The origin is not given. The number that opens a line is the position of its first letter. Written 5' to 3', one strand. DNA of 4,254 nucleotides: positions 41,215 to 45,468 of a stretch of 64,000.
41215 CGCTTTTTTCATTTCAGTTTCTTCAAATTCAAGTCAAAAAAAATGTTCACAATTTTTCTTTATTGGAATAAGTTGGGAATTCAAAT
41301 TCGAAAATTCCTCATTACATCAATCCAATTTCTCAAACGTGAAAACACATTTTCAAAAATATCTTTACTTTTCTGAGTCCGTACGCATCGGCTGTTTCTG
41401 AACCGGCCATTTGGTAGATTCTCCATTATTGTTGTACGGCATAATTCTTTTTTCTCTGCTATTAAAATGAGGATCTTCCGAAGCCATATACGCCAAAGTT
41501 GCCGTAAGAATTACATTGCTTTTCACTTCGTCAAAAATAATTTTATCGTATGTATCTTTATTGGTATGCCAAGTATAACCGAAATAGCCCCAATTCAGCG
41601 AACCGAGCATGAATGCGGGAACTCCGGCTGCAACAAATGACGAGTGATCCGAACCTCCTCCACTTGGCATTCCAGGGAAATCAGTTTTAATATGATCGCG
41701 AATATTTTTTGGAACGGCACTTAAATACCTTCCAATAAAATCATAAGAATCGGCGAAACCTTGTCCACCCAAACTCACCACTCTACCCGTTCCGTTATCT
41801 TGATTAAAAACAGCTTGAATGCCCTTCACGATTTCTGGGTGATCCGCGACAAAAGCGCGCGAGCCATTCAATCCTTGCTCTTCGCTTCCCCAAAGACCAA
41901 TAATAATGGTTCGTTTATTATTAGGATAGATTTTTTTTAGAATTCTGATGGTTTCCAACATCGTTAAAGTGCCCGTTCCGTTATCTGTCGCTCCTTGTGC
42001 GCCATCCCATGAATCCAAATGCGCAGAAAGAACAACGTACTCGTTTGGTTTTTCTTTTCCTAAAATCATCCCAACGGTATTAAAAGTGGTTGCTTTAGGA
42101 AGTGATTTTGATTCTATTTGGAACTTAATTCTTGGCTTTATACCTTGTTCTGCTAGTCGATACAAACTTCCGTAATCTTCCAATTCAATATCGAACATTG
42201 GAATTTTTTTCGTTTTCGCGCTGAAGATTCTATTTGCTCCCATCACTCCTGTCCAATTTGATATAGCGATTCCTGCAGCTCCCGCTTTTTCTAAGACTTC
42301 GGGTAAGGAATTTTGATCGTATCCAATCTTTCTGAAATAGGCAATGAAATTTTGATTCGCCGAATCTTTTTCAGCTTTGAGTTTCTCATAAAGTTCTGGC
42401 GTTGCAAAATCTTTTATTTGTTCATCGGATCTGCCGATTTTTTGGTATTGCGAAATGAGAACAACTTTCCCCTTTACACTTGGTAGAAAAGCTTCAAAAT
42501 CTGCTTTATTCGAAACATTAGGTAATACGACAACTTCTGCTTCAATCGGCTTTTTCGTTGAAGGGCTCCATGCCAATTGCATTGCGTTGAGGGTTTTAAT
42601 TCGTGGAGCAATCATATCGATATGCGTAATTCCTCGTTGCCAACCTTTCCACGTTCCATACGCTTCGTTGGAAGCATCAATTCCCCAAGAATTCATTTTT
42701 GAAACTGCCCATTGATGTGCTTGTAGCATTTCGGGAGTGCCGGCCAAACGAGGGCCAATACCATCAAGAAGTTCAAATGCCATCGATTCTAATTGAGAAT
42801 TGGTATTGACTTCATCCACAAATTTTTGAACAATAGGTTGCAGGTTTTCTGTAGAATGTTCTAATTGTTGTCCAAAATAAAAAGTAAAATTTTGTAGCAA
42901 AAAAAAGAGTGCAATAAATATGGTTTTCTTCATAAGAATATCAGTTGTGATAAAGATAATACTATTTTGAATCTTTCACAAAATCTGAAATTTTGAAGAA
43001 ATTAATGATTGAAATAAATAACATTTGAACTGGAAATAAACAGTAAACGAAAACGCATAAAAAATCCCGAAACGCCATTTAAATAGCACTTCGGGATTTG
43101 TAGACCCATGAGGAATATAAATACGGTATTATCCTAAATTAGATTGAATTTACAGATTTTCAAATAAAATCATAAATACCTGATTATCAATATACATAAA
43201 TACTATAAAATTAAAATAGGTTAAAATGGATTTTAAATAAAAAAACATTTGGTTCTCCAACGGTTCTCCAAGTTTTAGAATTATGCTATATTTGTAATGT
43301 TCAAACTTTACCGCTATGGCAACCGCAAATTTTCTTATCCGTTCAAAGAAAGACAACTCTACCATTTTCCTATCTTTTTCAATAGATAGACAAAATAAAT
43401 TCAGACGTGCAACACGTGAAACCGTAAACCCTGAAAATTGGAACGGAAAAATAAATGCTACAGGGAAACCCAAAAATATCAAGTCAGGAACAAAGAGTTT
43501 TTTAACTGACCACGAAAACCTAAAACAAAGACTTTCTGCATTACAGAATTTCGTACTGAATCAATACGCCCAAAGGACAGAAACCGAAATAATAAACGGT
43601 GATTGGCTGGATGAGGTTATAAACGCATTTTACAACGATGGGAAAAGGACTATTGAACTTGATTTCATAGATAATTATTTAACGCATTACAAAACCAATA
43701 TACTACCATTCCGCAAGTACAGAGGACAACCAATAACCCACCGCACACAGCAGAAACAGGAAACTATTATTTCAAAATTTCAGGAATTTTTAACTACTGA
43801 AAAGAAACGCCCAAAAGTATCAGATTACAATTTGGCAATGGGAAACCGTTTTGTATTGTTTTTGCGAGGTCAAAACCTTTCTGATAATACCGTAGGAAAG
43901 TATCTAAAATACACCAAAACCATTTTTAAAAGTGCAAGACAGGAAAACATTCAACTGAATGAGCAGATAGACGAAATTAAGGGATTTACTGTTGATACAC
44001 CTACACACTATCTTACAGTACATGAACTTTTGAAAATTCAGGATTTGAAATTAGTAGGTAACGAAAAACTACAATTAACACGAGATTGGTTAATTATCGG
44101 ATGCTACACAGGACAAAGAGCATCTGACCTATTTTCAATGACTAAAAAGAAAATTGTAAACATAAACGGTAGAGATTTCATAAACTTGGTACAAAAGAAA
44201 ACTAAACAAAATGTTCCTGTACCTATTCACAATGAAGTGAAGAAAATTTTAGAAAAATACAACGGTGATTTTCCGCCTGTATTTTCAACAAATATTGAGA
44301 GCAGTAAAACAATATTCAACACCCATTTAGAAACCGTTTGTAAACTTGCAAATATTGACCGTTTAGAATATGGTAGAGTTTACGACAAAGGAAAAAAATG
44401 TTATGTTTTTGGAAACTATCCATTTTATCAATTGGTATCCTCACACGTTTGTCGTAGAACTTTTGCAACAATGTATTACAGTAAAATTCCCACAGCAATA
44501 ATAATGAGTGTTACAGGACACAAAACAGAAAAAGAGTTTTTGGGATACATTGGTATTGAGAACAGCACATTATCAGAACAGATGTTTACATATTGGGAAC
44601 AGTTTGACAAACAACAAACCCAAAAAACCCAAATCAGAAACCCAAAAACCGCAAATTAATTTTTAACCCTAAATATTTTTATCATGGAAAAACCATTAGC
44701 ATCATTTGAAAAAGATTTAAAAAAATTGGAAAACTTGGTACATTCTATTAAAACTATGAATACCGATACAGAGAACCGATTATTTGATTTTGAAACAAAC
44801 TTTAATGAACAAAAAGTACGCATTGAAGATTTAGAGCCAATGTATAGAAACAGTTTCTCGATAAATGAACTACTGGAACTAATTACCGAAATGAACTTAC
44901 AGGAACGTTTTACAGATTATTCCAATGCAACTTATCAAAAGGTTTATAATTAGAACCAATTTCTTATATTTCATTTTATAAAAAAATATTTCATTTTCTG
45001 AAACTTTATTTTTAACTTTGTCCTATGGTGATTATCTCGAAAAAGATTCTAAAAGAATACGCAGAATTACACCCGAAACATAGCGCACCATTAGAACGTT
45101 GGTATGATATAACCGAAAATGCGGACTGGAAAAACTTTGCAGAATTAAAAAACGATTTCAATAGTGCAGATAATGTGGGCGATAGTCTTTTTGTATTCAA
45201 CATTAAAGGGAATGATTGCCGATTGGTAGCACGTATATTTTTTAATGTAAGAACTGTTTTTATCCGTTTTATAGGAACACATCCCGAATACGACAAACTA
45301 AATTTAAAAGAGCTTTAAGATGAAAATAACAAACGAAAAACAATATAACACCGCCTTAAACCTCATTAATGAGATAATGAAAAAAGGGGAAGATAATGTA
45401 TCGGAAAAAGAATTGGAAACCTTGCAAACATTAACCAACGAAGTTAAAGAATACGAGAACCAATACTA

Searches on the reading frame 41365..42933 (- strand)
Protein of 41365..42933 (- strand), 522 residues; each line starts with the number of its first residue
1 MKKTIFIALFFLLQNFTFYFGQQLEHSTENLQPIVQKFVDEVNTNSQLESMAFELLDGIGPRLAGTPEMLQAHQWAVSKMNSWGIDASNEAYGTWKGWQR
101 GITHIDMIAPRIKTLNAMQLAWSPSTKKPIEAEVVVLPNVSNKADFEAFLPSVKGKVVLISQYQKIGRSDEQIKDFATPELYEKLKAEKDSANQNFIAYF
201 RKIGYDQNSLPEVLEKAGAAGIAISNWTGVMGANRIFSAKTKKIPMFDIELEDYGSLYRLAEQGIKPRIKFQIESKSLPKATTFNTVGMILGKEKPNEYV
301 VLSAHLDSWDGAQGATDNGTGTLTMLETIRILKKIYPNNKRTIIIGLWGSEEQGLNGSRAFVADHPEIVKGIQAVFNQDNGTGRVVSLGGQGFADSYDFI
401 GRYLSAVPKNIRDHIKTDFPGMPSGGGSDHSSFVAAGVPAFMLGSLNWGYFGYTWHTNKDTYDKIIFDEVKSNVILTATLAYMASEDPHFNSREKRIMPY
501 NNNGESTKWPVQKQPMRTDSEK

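Call 27: find_encoding_contigs(protein=window:41365-42933:-, flank=10000, max_places=8)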
Protein window:41365-42933:- (522 aa): no gene with exactly this product is on record in the collection.

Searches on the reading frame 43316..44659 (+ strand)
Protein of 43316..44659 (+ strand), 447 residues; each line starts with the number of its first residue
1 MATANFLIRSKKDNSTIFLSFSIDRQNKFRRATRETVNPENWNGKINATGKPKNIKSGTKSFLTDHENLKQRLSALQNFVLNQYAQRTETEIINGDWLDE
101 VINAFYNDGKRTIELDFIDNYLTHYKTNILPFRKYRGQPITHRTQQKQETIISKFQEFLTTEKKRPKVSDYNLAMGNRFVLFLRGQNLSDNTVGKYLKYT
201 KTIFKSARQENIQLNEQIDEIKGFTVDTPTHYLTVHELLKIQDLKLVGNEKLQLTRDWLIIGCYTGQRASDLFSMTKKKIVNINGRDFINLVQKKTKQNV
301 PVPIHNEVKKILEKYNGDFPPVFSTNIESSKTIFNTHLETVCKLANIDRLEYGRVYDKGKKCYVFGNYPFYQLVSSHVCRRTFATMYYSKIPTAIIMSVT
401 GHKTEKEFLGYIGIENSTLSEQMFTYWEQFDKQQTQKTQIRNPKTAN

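Call 4: search_protein_families(library=pfam, proteins=[window:43316-44659:+], max_evalue=0.1)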
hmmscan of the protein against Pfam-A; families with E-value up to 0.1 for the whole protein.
window:43316-44659:+ (447 aa): 3 families
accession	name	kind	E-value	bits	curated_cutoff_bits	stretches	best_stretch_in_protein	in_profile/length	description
PF00589.27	Phage_integrase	-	1.7e-08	34.9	27.1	1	263-405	32-159/172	Phage integrase family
PF13102.12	Phage_int_SAM_5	-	2e-07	31.7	22.3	1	116-213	4-88/98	Phage integrase SAM-like domain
PF22353.1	PF1197-like_C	-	0.032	14.4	27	0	94-110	21-37/50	NAD(P)H:rubredoxin oxidoreductase, C-terminal domain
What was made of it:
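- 43316..44659 (+): Tyrosine integrase, 447 aa. Pfam Phage_integrase 1.7e-8 and Phage_int_SAM_5 2e-7 (call 4).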

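Call 5: search_protein_families(library=phrogs, proteins=[window:43316-44659:+], max_evalue=0.1)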
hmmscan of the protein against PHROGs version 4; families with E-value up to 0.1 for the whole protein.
window:43316-44659:+ (447 aa): 3 families
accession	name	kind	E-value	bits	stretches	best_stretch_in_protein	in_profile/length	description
phrog_216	-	integration and excision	4.6e-22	79.5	1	195-432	17-245/301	integrase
phrog_1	-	integration and excision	2.8e-21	77.4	1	121-429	190-450/611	integrase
phrog_7269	-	integration and excision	0.0015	19.4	1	374-423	28-78/89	integrase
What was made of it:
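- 43316..44659 (+): PHROG integrase 5e-22 (call 5).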

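Call 8: search_protein_families(library=ncbifam, proteins=[window:43316-44659:+], max_evalue=1)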
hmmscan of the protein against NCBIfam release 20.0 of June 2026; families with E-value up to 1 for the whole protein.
window:43316-44659:+ (447 aa): 3 families
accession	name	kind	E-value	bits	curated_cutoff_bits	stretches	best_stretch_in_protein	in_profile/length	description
NF040815.2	recomb_XerA_Arch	equivalog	1.1e-07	31.6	220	1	141-419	13-259/263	site-specific tyrosine recombinase/integron integrase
TIGR02224.1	recomb_XerC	equivalog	2e-06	27.4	335.15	1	141-385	14-247/295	tyrosine recombinase XerC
NF002331.0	PRK01287.1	subfamily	0.0023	16.9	371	1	185-337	92-243/365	site-specific tyrosine recombinase XerC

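Call 9: search_protein_families(library=padloc, proteins=[window:43316-44659:+], max_evalue=1)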
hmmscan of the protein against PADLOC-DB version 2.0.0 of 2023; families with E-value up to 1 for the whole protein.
window:43316-44659:+ (447 aa): 0 families

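Call 96: find_encoding_contigs(protein=window:43316-44659:+, flank=10000, max_places=8)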
Protein window:43316-44659:+ (447 aa): 6 contigs read that carry it; 4 places shown.
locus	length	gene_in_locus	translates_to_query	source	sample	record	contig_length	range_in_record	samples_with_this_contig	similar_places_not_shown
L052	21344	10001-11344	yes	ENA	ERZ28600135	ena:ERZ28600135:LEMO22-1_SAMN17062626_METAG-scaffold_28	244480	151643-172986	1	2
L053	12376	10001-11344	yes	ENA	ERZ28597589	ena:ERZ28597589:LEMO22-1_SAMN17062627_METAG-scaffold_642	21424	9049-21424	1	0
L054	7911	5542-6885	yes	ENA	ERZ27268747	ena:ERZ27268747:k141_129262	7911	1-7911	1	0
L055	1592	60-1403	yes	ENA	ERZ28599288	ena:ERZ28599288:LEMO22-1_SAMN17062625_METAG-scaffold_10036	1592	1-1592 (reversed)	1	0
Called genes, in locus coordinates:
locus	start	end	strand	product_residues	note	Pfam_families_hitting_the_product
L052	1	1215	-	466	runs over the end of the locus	PF00939:Na_sulph_symp, PF03600:CitMHS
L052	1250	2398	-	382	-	PF07396:Porin_O_P (weak)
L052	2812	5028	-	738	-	PF07715:Plug, PF00593:TonB_dep_Rec_b-barrel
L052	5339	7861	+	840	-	-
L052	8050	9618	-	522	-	PF04389:Peptidase_M28, PF01546:Peptidase_M20 (weak)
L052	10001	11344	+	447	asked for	PF13102:Phage_int_SAM_5, PF00589:Phage_integrase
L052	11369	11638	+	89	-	-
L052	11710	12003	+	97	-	PF09907:HigB_toxin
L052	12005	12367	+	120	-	PF01381:HTH_3 (faint)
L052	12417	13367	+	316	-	-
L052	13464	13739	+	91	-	PF12728:HTH_17 (weak)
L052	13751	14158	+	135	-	-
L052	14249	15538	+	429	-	-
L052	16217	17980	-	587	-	-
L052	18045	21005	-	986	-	PF07719:TPR_2 (faint), PF09976:TPR_21 (weak), PF12895:ANAPC3 (faint), PF14559:TPR_19 (faint), PF13424:TPR_12, PF13432:TPR_16, PF13424:TPR_12 (weak), PF13432:TPR_16, +14 more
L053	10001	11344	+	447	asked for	PF13102:Phage_int_SAM_5, PF00589:Phage_integrase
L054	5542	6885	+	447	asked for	PF13102:Phage_int_SAM_5, PF00589:Phage_integrase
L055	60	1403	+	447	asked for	PF13102:Phage_int_SAM_5, PF00589:Phage_integrase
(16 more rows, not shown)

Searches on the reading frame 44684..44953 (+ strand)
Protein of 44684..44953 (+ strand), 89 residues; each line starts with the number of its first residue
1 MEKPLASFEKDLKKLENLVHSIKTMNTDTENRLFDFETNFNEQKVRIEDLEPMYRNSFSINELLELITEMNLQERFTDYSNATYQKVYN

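Call 4: search_protein_families(library=pfam, proteins=[window:44684-44953:+], max_evalue=0.1)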
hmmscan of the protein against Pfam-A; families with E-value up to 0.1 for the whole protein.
window:44684-44953:+ (89 aa): 3 families
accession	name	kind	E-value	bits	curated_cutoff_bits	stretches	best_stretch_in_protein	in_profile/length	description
PF25014.1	NET2A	-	0.015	15.5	33.1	1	8-51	186-229/235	NET2A-like domain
PF13907.11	CHD1-like_C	-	0.048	14.6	28.3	0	21-55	60-95/96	Chromodomain-helicase-DNA-binding protein 1-like, C-terminal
PF20940.2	SSV1_D-63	-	0.073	13.5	27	0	7-25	12-30/60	Sulfolobus spindle-shape virus 1, protein D-63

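Call 5: search_protein_families(library=phrogs, proteins=[window:44684-44953:+], max_evalue=0.1)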
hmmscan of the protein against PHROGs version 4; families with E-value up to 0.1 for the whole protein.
window:44684-44953:+ (89 aa): 2 families
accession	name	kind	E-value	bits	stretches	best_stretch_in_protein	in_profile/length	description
phrog_10870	-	unknown function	0.044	14.7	1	32-60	11-39/59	-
phrog_18318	-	DNA, RNA and nucleotide metabolism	0.092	13.8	0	17-85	33-101/108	HTH DNA binding protein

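Call 8: search_protein_families(library=ncbifam, proteins=[window:44684-44953:+], max_evalue=1)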
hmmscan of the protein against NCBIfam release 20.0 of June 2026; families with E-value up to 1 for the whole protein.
window:44684-44953:+ (89 aa): 3 families
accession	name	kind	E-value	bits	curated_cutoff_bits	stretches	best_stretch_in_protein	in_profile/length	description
NF002137.0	PRK00977.1-1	equivalog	0.0074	16.2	94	1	6-39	9-42/80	exodeoxyribonuclease VII small subunit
NF002140.0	PRK00977.1-4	equivalog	0.012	15.3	71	1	3-37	7-41/81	exodeoxyribonuclease VII small subunit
NF001059.0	PRK00117.4-3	equivalog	0.034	13.8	253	1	11-74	14-77/206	recombination regulator RecX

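Call 9: search_protein_families(library=padloc, proteins=[window:44684-44953:+], max_evalue=1)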
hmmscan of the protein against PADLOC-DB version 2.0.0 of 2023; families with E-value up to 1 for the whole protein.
window:44684-44953:+ (89 aa): 0 families
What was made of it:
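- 44684..44953 (+): ORF89, an orphan small ORF of unknown function that lies in the cargo slot. No family hit (calls 4, 5, 8, 9).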

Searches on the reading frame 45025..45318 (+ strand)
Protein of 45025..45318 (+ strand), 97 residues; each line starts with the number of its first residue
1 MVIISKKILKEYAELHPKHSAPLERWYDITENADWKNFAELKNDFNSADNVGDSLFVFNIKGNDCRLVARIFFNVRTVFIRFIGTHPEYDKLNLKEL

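Call 4: search_protein_families(library=pfam, proteins=[window:45025-45318:+], max_evalue=0.1)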
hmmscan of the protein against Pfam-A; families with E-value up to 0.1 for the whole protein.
window:45025-45318:+ (97 aa): 1 family
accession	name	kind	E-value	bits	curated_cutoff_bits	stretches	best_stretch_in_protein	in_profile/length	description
PF09907.15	HigB_toxin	-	1.1e-31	109.4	27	1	21-91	3-73/74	HigB_toxin, RelE-like toxic component of a toxin-antitoxin system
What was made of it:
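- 45025..45318 (+): HigB toxin, a RelE-like toxin. Cargo. Pfam HigB_toxin 1.1e-31 (call 4).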

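Call 5: search_protein_families(library=phrogs, proteins=[window:45025-45318:+], max_evalue=0.1)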
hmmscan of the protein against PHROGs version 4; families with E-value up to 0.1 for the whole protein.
window:45025-45318:+ (97 aa): 2 families
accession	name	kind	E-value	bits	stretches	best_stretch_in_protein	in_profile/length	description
phrog_5734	-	unknown function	5.2e-37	127.4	1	1-95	1-95/97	-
phrog_1213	-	moron, auxiliary metabolic gene and host takeover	0.056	15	1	2-87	5-84/88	RelE-like toxin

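Call 8: search_protein_families(library=ncbifam, proteins=[window:45025-45318:+], max_evalue=1)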
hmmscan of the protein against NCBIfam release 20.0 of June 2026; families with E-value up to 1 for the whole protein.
window:45025-45318:+ (97 aa): 0 families

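Call 9: search_protein_families(library=padloc, proteins=[window:45025-45318:+], max_evalue=1)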
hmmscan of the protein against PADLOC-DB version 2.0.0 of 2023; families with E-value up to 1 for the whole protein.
window:45025-45318:+ (97 aa): 4 families
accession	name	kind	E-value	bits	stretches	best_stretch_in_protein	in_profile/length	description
PDLC03979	PD-Lambda-2_A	-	1.1e-31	107.4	1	1-96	1-96/97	-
PDLC03981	PD-Lambda-2_A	-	8.5e-23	78.7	1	1-93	1-93/94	-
PDLC03978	PD-Lambda-2_A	-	1.9e-10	38.9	1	1-81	1-81/87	-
PDLC03980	PD-Lambda-2_A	-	1.8e-07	29.7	1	3-83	5-85/92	-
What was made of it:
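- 45025..45318 (+): PADLOC PD-Lambda-2_A 1.1e-31 (call 9).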
